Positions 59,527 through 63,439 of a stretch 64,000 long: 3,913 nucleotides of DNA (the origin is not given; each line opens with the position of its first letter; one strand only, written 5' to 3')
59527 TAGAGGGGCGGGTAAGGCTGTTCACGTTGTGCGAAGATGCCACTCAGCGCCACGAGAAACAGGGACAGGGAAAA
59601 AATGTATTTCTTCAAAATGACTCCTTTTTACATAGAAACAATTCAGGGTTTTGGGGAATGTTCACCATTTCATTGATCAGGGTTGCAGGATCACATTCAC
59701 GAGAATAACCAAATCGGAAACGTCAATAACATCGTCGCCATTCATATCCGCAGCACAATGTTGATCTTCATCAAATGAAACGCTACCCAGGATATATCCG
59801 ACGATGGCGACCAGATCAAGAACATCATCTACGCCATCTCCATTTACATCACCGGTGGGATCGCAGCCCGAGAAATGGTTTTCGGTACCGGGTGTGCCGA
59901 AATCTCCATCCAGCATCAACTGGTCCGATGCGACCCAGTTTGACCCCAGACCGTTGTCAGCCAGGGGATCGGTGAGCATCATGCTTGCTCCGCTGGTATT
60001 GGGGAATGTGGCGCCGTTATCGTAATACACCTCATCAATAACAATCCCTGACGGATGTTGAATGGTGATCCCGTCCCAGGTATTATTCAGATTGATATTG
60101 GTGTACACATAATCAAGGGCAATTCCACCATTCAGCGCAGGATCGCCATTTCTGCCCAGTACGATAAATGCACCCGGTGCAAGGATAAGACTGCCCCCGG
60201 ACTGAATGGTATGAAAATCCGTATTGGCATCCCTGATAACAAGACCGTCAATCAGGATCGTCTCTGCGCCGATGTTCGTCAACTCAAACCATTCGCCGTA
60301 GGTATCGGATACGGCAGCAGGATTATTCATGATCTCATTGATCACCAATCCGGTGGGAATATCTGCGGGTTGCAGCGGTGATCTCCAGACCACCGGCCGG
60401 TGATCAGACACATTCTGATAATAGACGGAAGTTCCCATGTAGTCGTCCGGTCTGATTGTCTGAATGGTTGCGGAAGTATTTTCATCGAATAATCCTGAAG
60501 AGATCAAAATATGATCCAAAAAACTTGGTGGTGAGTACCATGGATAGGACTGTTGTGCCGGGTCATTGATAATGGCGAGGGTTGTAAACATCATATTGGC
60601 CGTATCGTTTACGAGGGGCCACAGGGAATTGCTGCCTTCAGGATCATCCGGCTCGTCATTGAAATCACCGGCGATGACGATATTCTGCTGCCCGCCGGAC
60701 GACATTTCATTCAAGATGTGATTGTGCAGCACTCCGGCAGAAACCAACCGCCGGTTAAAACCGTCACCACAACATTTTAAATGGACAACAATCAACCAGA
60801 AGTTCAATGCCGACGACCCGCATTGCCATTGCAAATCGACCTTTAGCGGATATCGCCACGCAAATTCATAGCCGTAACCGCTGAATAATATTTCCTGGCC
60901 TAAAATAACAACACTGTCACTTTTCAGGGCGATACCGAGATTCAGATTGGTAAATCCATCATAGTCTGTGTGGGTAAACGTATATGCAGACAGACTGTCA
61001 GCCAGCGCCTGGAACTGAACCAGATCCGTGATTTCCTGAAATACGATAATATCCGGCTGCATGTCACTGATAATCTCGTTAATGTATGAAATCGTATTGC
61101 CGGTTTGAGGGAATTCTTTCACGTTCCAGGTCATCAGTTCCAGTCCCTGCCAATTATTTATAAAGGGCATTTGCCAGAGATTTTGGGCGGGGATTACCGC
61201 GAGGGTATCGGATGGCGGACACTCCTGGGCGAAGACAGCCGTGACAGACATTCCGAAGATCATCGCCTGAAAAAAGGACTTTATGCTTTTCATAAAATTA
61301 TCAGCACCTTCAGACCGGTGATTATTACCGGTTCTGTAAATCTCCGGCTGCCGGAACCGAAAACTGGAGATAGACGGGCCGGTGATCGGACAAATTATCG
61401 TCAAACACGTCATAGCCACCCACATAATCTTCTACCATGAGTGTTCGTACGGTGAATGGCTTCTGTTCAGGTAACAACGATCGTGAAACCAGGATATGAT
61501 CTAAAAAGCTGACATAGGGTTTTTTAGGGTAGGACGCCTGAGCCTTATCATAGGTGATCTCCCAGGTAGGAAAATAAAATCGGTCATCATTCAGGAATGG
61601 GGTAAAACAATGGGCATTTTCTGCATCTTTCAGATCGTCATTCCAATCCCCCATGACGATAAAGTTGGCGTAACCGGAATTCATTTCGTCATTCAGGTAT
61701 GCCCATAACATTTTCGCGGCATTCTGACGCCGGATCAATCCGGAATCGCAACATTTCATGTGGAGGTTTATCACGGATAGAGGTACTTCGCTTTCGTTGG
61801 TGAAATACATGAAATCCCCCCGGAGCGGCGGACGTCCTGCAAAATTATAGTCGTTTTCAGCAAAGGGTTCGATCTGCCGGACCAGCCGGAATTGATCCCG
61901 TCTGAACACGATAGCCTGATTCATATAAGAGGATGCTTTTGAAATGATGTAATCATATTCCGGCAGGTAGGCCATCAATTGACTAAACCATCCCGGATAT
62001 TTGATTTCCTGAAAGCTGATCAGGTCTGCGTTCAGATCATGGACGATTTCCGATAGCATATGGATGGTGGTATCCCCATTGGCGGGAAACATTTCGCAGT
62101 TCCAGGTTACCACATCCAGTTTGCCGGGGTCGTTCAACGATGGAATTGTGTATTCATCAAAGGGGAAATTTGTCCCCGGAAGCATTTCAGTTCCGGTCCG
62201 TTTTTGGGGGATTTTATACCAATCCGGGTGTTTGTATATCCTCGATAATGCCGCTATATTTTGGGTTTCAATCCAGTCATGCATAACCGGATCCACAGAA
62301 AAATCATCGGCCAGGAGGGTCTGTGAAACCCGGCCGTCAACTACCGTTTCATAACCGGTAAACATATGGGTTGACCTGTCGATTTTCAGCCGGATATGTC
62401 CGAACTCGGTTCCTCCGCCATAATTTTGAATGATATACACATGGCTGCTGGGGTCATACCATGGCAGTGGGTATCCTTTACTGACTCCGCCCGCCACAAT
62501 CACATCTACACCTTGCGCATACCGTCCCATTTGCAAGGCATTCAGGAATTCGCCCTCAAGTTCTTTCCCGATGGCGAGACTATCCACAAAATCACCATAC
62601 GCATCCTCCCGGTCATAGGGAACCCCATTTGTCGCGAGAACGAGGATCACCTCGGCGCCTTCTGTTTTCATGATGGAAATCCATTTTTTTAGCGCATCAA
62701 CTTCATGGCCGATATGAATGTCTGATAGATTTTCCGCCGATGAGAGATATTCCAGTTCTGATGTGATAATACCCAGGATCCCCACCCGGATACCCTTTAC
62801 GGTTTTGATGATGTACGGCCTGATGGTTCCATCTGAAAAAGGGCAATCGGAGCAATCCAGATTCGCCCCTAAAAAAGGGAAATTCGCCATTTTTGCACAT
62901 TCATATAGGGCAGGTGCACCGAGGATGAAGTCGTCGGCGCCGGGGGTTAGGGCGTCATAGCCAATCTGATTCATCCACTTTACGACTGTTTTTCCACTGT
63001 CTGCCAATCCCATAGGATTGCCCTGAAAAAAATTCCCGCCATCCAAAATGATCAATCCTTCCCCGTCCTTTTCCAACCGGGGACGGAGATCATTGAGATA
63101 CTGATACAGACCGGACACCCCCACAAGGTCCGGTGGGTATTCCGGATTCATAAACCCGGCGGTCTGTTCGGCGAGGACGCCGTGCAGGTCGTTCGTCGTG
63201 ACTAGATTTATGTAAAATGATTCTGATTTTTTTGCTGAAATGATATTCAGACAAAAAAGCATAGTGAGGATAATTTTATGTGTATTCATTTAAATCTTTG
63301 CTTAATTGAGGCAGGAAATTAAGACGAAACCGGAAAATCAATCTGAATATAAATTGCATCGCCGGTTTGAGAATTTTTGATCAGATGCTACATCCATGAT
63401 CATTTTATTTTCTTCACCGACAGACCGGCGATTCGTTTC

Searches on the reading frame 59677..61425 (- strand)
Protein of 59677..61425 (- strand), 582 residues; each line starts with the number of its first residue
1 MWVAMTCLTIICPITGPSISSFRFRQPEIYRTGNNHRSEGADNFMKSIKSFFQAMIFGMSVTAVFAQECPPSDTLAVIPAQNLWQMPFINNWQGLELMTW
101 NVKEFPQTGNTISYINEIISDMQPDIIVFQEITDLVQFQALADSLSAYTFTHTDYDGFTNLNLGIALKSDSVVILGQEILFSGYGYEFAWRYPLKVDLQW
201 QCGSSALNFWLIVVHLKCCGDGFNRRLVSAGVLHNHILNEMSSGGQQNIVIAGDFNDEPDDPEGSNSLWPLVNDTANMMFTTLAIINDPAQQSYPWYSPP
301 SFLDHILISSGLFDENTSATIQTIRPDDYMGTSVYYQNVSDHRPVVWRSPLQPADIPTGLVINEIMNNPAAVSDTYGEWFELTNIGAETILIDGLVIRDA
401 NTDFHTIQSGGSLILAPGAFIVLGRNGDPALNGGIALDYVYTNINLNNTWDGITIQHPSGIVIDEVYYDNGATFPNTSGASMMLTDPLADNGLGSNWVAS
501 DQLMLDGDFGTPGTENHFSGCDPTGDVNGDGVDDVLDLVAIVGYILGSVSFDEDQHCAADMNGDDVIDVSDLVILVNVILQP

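Call 70: search_protein_families(library=pfam, proteins=[window:59677-61425:-], max_evalue=0.00001)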
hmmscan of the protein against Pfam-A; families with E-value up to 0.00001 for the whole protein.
window:59677-61425:- (582 aa): 4 families
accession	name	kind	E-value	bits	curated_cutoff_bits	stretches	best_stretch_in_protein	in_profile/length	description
PF03372.29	Exo_endo_phos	-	6.4e-13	49.4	24.5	1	98-342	1-225/225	Endonuclease/Exonuclease/phosphatase family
PF00932.25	LTD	-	1.5e-10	41.8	34.3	1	358-468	6-107/109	Lamin Tail Domain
PF00404.24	Dockerin_1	-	1.1e-07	32.4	22.9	1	525-579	2-56/57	Dockerin type I domain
PF19580.5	Exo_endo_phos_3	-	4.5e-07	29.6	27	1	99-318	31-258/311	Endonuclease/Exonuclease/phosphatase family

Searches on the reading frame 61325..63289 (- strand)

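Call 70: search_protein_families(library=pfam, proteins=[window:61325-63289:-], max_evalue=0.00001)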
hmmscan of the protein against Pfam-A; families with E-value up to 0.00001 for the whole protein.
window:61325-63289:- (654 aa): 1 family
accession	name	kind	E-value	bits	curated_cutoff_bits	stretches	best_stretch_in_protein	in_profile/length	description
PF03372.29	Exo_endo_phos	-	1.9e-12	47.9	24.5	1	394-636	1-225/225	Endonuclease/Exonuclease/phosphatase family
